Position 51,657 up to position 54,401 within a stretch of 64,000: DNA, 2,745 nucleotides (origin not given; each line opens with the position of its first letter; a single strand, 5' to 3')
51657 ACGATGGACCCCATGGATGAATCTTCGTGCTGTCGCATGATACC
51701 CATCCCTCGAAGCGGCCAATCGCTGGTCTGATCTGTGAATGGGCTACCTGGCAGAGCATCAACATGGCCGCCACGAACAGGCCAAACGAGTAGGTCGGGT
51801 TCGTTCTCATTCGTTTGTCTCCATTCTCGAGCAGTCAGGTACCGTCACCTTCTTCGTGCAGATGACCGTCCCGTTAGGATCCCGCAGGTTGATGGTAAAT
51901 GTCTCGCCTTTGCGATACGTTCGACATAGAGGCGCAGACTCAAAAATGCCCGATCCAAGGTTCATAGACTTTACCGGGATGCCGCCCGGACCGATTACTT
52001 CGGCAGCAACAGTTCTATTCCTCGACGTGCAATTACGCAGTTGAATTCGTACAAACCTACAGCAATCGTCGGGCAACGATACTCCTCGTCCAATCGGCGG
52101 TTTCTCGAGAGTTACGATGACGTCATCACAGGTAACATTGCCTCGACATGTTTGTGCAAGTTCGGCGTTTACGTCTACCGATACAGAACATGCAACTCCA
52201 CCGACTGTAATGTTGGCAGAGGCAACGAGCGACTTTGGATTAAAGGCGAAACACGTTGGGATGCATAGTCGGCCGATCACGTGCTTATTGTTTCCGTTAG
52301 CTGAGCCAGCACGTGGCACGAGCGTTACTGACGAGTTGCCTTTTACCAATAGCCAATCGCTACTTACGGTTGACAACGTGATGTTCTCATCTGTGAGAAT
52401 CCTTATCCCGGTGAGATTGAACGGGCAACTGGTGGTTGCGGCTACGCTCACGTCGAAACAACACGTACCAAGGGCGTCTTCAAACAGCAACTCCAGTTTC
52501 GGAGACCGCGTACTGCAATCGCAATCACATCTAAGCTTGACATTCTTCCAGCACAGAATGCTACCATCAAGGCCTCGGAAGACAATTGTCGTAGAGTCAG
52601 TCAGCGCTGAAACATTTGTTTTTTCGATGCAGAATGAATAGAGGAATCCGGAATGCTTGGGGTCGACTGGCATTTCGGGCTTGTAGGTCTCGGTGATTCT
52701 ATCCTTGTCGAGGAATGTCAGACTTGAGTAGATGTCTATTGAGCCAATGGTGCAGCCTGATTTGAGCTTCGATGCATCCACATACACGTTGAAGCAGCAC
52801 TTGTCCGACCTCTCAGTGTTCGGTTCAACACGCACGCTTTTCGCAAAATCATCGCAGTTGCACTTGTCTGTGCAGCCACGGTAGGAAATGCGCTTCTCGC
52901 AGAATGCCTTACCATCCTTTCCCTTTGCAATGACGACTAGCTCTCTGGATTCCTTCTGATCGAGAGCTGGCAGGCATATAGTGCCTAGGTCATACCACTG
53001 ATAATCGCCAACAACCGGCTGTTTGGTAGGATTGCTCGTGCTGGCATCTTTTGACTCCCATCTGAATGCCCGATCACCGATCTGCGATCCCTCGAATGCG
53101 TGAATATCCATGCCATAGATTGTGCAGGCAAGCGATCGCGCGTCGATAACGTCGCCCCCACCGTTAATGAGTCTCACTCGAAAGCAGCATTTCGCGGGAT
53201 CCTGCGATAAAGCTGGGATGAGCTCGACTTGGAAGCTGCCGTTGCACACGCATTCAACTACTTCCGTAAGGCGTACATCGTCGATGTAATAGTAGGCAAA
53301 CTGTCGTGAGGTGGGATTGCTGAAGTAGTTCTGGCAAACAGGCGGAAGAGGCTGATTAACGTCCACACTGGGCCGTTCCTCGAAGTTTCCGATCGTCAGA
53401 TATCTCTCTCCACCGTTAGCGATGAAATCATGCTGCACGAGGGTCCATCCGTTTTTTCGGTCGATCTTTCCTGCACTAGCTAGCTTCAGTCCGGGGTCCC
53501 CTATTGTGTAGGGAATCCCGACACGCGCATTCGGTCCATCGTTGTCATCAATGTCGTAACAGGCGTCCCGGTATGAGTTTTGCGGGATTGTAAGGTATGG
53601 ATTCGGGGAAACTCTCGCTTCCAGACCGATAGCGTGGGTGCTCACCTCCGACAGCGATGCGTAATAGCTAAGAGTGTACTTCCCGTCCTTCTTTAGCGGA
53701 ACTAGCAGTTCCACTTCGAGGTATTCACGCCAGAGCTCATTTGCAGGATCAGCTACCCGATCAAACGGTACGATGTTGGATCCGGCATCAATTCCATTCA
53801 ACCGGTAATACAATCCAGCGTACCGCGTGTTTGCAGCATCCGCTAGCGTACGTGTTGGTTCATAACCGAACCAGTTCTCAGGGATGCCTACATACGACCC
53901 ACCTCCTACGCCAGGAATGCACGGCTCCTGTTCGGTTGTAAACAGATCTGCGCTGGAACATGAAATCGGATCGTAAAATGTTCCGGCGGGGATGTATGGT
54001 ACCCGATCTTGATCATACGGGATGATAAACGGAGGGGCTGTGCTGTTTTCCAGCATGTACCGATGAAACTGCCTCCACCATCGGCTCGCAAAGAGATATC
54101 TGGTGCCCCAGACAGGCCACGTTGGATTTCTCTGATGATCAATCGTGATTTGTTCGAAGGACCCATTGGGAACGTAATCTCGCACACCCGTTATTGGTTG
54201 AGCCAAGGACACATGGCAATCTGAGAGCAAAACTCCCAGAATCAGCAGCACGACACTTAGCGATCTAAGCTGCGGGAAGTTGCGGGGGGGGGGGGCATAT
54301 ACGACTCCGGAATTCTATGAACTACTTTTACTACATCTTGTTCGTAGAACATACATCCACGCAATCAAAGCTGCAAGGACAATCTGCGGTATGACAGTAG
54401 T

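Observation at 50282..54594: ~4.1 kb lower-GC insertion bounded by 126-bp direct repeats that duplicate the 3-prime end of moxR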

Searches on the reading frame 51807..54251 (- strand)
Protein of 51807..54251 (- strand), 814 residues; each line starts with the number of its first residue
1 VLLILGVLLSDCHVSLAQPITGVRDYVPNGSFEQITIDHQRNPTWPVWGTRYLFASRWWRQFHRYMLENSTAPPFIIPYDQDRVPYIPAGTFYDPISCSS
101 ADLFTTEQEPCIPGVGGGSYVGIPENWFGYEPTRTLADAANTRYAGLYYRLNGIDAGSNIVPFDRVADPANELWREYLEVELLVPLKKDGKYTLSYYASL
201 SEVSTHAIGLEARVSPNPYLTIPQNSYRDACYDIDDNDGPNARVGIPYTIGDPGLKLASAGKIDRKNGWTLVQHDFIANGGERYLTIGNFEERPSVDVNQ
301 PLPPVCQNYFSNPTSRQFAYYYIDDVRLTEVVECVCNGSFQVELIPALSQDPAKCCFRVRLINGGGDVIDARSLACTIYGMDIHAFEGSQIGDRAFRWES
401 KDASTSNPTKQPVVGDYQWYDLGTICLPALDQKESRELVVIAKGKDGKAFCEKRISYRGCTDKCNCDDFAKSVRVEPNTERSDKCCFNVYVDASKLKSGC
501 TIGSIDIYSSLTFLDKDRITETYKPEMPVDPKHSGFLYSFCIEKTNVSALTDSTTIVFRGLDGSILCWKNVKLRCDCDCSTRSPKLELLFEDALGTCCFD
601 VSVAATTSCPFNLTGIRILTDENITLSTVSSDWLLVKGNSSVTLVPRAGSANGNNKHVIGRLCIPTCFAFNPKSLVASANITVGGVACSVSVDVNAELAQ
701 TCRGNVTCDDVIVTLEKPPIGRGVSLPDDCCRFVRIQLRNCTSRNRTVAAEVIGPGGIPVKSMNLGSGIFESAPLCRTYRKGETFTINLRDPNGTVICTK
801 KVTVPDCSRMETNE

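Call 5: search_protein_families(library=pfam, proteins=[window:51807-54251:-])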
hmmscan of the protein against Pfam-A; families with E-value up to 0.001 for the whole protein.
window:51807-54251:- (814 aa): 0 families

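Call 16: find_encoding_contigs(protein=window:51807-54251:-, flank=10000, max_places=10)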
Protein window:51807-54251:- (814 aa): no gene with exactly this product is on record in the collection.

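Call 40: find_homologous_proteins(query=window:51807-54251:-)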
Query window:51807-54251:- (814 aa): 23 proteins with E <= 0.001 among 8000 candidates.
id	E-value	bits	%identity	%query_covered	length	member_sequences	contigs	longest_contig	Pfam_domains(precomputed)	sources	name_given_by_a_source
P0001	0.0e+0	1857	96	100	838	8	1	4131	-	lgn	-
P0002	0.0e+0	1068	57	98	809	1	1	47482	-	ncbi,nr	ncbi:MAG: hypothetical protein FGM32_04505 [Candidatus Kapabacteria bacterium]|nr:hypothetical prote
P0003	3.1e-242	824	47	98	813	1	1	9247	-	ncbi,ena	-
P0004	1.6e-233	795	46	99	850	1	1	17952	-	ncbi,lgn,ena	-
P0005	6.0e-197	674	46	85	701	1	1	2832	-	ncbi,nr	ncbi:MAG: hypothetical protein FGM32_11610 [Candidatus Kapabacteria bacterium]|nr:hypothetical prote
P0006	2.4e-192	659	45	85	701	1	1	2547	-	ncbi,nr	ncbi:MAG: hypothetical protein FGM32_11615 [Candidatus Kapabacteria bacterium]|nr:hypothetical prote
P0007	4.2e-149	516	34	98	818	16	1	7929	-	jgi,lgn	jgi:hypothetical protein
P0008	1.0e-140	488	34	100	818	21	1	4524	-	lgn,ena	-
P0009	1.5e-128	448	33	97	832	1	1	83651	-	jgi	-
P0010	5.6e-105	370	31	99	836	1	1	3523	-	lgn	-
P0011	1.6e-104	369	33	99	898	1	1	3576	-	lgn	-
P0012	3.7e-98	347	32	99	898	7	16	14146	-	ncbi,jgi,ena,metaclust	jgi:hypothetical protein|metaclust:\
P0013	1.5e-93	332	33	98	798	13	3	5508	-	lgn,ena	-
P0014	9.0e-6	42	32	26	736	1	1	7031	-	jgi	jgi:hypothetical protein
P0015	9.3e-6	42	31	29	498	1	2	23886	PF13585.13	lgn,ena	-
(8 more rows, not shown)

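Call 41: find_encoding_contigs(protein=P0002, flank=10000, max_places=4)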
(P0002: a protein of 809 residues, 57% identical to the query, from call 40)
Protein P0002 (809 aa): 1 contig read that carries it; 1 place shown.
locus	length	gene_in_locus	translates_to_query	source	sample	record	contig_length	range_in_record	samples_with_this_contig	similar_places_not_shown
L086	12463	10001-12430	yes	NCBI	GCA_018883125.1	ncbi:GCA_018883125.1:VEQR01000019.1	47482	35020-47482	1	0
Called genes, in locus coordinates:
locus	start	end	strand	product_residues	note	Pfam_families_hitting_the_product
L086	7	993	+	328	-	PF05138:PaaA_PaaC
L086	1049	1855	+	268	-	PF01503:PRA-PH (faint), PF03819:MazG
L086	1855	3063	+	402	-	PF03816:LytR_cpsA_psr (faint)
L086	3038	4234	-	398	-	PF01551:Peptidase_M23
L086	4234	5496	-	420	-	PF00275:EPSP_synthase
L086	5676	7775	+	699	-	PF07715:Plug, PF00593:TonB_dep_Rec_b-barrel, PF14905:OMP_b-brl_3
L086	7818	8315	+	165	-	PF00856:SET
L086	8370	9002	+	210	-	PF04116:FA_hydroxylase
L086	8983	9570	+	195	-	PF00329:Complex1_30kDa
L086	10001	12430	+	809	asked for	-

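Call 42: find_encoding_contigs(protein=P0001, flank=10000, max_places=8)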
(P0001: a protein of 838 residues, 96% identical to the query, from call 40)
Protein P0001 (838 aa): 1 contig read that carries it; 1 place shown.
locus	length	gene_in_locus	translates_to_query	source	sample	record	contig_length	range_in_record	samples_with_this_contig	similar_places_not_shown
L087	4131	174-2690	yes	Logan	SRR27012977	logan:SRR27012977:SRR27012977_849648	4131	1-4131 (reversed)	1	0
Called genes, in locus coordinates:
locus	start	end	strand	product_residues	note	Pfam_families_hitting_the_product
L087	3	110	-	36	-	?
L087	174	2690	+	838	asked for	-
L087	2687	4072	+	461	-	PF25390:WD40_RLD, PF00415:RCC1, PF13540:RCC1_2, PF00415:RCC1, PF18962:Por_Secre_tail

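Call 43: find_encoding_contigs(protein=P0004, flank=10000, max_places=4)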
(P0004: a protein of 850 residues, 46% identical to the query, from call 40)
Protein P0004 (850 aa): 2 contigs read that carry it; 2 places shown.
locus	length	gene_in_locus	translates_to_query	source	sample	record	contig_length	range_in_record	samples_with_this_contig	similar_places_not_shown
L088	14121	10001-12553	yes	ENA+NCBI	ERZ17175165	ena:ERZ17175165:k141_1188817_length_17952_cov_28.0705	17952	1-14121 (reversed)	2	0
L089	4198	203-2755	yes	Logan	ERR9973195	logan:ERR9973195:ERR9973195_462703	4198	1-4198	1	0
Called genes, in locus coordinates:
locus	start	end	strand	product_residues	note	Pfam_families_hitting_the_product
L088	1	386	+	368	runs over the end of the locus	PF02771:Acyl-CoA_dh_N, PF02770:Acyl-CoA_dh_M, PF00441:Acyl-CoA_dh_1, PF08028:Acyl-CoA_dh_2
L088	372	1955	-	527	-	PF00884:Sulfatase (faint), PF01663:Phosphodiest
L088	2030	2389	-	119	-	PF05154:TM2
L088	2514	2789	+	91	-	-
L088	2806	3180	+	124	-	PF00829:Ribosomal_L21p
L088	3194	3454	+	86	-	PF01016:Ribosomal_L27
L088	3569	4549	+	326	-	PF00056:Ldh_1_N, PF02866:Ldh_1_C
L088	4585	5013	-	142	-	PF00300:His_Phos_1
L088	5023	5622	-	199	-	-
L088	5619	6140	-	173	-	-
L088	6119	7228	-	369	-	PF03033:Glyco_transf_28, PF04101:Glyco_tran_28_C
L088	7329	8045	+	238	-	PF05036:SPOR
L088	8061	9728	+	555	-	PF14052:Caps_assemb_Wzi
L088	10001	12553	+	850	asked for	-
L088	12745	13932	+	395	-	PF25390:WD40_RLD, PF00415:RCC1, PF13540:RCC1_2, PF00415:RCC1, PF18962:Por_Secre_tail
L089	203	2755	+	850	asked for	-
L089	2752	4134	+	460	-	PF25390:WD40_RLD, PF00415:RCC1, PF13540:RCC1_2, PF00415:RCC1, PF18962:Por_Secre_tail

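Call 49: search_protein_families(library=ncbifam, proteins=[window:51807-54251:-], max_evalue=1)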
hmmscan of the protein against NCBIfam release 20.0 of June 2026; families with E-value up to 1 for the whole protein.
window:51807-54251:- (814 aa): 1 family
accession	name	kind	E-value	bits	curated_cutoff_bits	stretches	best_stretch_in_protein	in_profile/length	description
NF011508.0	PRK14946.1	equivalog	0.0047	16.1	513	1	517-565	232-280/366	DNA polymerase III subunit beta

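Call 50: list_cluster_members(proteins=[P0001])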
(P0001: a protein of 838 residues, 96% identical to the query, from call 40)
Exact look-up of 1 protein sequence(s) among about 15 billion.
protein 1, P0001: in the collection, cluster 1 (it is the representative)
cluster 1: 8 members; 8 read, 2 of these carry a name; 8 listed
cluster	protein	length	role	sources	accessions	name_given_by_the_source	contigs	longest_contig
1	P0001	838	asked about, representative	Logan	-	-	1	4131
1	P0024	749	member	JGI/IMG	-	hypothetical protein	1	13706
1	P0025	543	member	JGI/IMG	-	hypothetical protein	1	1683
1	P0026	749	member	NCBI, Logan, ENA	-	-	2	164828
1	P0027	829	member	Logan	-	-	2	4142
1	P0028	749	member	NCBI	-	-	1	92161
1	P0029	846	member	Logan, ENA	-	-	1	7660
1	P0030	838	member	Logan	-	-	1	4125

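Call 51: find_encoding_contigs(protein=P0026, flank=10000, max_places=4)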
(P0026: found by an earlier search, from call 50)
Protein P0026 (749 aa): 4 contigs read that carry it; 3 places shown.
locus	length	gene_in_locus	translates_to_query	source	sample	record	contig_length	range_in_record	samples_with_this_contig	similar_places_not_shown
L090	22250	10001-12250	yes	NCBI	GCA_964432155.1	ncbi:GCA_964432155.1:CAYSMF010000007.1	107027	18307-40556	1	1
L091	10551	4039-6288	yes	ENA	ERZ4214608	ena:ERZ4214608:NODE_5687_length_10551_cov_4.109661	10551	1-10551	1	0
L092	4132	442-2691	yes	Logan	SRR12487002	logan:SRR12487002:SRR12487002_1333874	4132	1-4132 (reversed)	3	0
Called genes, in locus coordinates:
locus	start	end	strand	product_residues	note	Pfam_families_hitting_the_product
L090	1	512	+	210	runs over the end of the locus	-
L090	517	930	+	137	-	-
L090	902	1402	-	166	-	PF08281:Sigma70_r4_2, PF04545:Sigma70_r4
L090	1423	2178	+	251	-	PF00027:cNMP_binding, PF13545:HTH_Crp_2, PF25213:HVO_A0261_N (weak)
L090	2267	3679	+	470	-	PF00753:Lactamase_B, PF00581:Rhodanese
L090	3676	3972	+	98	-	PF00581:Rhodanese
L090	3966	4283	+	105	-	PF00085:Thioredoxin, PF00578:AhpC-TSA (weak), PF13098:Thioredoxin_2, PF13905:Thioredoxin_8 (faint)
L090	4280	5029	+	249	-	PF01925:TauE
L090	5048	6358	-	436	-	PF00009:GTP_EFTU (weak), PF01926:MMR_HSR1, PF02421:FeoB_N, PF00009:GTP_EFTU, PF01926:MMR_HSR1, PF02421:FeoB_N, PF04548:AIG1 (weak), PF14714:KH_dom-like, +4 more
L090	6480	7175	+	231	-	-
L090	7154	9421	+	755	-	-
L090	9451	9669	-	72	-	PF17863:AAA_lid_2 (weak)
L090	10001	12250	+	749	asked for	-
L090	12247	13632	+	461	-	PF25390:WD40_RLD, PF00415:RCC1, PF13540:RCC1_2, PF00415:RCC1, PF18962:Por_Secre_tail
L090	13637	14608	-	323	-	PF20030:bpMoxR, PF00004:AAA (weak), PF07726:AAA_3, PF07728:AAA_5, PF17863:AAA_lid_2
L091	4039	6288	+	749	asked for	-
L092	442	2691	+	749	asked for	-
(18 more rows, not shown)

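Call 52: find_encoding_contigs(protein=P0028, flank=10000, max_places=4)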
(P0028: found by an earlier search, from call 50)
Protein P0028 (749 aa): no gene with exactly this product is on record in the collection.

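Call 54: find_encoding_contigs(protein=P0024, flank=10000, max_places=4)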
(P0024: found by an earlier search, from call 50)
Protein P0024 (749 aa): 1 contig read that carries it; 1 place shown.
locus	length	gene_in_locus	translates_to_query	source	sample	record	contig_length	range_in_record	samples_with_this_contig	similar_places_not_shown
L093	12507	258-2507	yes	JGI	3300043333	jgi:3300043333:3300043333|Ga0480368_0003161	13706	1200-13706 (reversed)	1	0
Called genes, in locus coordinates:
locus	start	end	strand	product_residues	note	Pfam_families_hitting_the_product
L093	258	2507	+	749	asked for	-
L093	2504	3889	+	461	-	PF25390:WD40_RLD, PF00415:RCC1 (weak), PF13540:RCC1_2, PF00415:RCC1, PF18962:Por_Secre_tail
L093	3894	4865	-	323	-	PF00493:MCM (faint), PF20030:bpMoxR, PF00004:AAA (weak), PF07726:AAA_3, PF07728:AAA_5, PF17863:AAA_lid_2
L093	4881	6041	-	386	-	PF00266:Aminotran_5, PF01041:DegT_DnrJ_EryC1 (weak)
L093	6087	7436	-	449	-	PF03606:DcuC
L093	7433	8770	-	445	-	PF00675:Peptidase_M16, PF05193:Peptidase_M16_C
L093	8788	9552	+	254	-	PF00106:adh_short, PF08659:KR, PF13561:adh_short_C2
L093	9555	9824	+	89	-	PF00708:Acylphosphatase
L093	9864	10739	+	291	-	PF00106:adh_short, PF08659:KR, PF13460:NAD_binding_10, PF13561:adh_short_C2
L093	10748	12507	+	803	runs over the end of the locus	PF01734:Patatin, PF01103:Omp85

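Call 55: find_encoding_contigs(protein=P0029, flank=10000, max_places=4)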
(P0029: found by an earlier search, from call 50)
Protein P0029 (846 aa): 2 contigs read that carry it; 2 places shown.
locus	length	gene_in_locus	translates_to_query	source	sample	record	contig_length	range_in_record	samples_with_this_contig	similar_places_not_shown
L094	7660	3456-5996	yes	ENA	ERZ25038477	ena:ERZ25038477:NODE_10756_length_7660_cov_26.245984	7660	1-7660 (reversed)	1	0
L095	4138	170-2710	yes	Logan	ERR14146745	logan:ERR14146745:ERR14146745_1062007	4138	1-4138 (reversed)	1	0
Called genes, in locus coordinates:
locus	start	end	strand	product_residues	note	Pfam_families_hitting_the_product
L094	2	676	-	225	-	?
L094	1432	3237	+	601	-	-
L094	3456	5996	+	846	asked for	-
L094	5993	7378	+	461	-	PF25390:WD40_RLD, PF00415:RCC1, PF13540:RCC1_2, PF00415:RCC1, PF18962:Por_Secre_tail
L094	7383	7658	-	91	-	?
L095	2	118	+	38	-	?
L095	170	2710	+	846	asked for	-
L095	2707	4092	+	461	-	PF25390:WD40_RLD, PF00415:RCC1, PF13540:RCC1_2, PF00415:RCC1, PF18962:Por_Secre_tail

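Call 74: predict_structure(alignment_id=A7)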
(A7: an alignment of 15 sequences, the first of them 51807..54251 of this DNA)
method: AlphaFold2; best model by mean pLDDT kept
length: 814 residues; sequences in the alignment: 15
mean_pLDDT: 71.6   pTM: 0.51
mean pLDDT of the five models: 71.6, 68.1, 67.0, 66.1, 65.4
residues with pLDDT >= 90: 70; 70-90: 444; 50-70: 153; < 50: 147
segments of 3 or more residues with pLDDT < 50: 1-17, 33-72, 82-103, 106-127, 137-141, 226-239, 302-313, 547-549, 721-727, 810-814
pLDDT, mean of each block of 10 residues (from residue 1): 44 44 76 44 41 42 42 51 45 43 48 38 44 54 68 70 81 74 86 90 81 84 50 43 67 85 80 92 86 76 44 61 84 75 83 86 69 81 82 85 64 78 87 81 85 84 80 79 73 85 85 66 84 88 56 77 83 68 80 77 79 85 68 78 85 84 71 81 82 76 71 80 48 84 65 86 77 83 88 78 77 40
secondary structure, 60 per line:
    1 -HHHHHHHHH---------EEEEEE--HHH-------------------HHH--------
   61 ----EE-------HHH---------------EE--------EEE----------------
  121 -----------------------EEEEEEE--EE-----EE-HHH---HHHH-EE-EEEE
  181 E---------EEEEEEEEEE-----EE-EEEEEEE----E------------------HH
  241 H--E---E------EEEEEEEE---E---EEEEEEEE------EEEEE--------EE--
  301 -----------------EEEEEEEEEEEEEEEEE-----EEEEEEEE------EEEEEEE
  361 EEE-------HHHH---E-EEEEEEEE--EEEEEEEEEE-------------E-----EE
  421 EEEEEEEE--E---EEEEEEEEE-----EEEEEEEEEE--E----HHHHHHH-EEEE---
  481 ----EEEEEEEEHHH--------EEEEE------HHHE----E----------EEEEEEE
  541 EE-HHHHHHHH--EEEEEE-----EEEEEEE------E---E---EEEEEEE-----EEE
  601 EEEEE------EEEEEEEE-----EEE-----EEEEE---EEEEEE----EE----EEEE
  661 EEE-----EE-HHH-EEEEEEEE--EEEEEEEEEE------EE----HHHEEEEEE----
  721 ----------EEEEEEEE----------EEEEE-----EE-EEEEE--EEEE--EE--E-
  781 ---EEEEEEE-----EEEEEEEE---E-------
elements in order (helices of 4 or more, strands of 3 or more residues): H2-10 E20-25 E102-104 E144-150 H169-172 E177-181 E191-200 E209-215 E255-262 E270-277 E284-288 E318-334 E340-347 E354-363 H371-374 E380-387 E390-399 E419-428 E435-443 E449-458 H466-472 E474-477 E485-492 E504-508 E534-542 H544-551 E554-559 E565-571 E586-592 E598-605 E612-619 E625-627 E633-637 E641-646 E657-663 E676-683 E686-695 E711-716 E731-738 E749-753 E762-766 E769-772 E784-790 E796-803

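Call 77: fold_search(model_id=the predicted structure, library=pdb)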
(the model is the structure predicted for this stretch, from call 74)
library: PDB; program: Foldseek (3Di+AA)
matches with E <= 10: 1823; with E <= 0.001: 111
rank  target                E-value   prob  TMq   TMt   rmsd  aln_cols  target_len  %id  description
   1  6rur_A                2.1e-08  1.00  0.18  0.22  26.4       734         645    8  Structure of the SCIN stabilized C3bBb convertase bound to properdin (released 2019-08-21)
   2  5fo7_A                2.9e-08  1.00  0.17  0.20  27.0       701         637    9  Crystal Structure of Human Complement C3b at 2.8 Angstrom resolution (released 2016-04-06)
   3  3t4a_A                1.0e-07  1.00  0.19  0.23  27.0       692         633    8  Structure of a truncated form of Staphylococcal Complement Inhibitor B bound to human C3c at 3.4 Angstrom resolution (released 2011-11-23)
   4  8ave_B                1.3e-07  1.00  0.15  0.19  25.8       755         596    9  Human leptin in complex with the human LEP-R ectodomain fused to a C-terminal trimeric isoleucine GCN4 zipper (2:2 mod (released 2023-04-05)
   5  3pvm_A                1.5e-07  1.00  0.17  0.10  26.4       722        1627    8  Structure of Complement C5 in Complex with CVF (released 2011-01-19)
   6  9flw_A                3.0e-07  1.00  0.12  0.16  36.3       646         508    8  CryoEM structure of the fragment-6 (3571-4078) in the grappling hook protein A (GhpA) in the bacterium Aureispira sp.  (released 2024-10-16)
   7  7u06_B                3.5e-07  1.00  0.12  0.13  22.8       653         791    8  Structure of the yeast TRAPPII-Rab11/Ypt32 complex in the closed/open state (composite structure) (released 2022-04-27)
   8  3hs0_F                5.3e-07  1.00  0.16  0.20  27.3       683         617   10  Cobra Venom Factor (CVF) in complex with human factor B (released 2009-07-07)
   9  9sv8_B                6.9e-07  1.00  0.17  0.21  26.8       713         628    9  Herpes simplex virus 2 delta28-73 glycoprotein C ectodomain in complex with C3b (released 2025-12-10)
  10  7sqc_T0               6.9e-07  1.00  0.12  0.16  22.7       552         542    8  Ciliary C1 central pair apparatus isolated from Chlamydomonas reinhardtii (released 2022-04-13)
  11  3kls_A                6.9e-07  0.99  0.13  0.08  29.4       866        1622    8  Structure of complement C5 in complex with SSL7 (released 2009-11-24)
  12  2win_A                1.1e-06  1.00  0.18  0.21  27.3       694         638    9  C3 convertase (C3bBb) stabilized by SCIN (released 2009-06-09)
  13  7sqc_T1               1.1e-06  1.00  0.13  0.17  22.9       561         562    9  Ciliary C1 central pair apparatus isolated from Chlamydomonas reinhardtii (released 2022-04-13)
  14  3km9_A                1.3e-06  1.00  0.17  0.11  27.8       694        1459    8  Structure of complement C5 in complex with the C-terminal beta-grasp domain of SSL7 (released 2009-12-01)
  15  3kls_B                1.3e-06  0.98  0.13  0.09  29.4       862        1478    8  Structure of complement C5 in complex with SSL7 (released 2009-11-24)
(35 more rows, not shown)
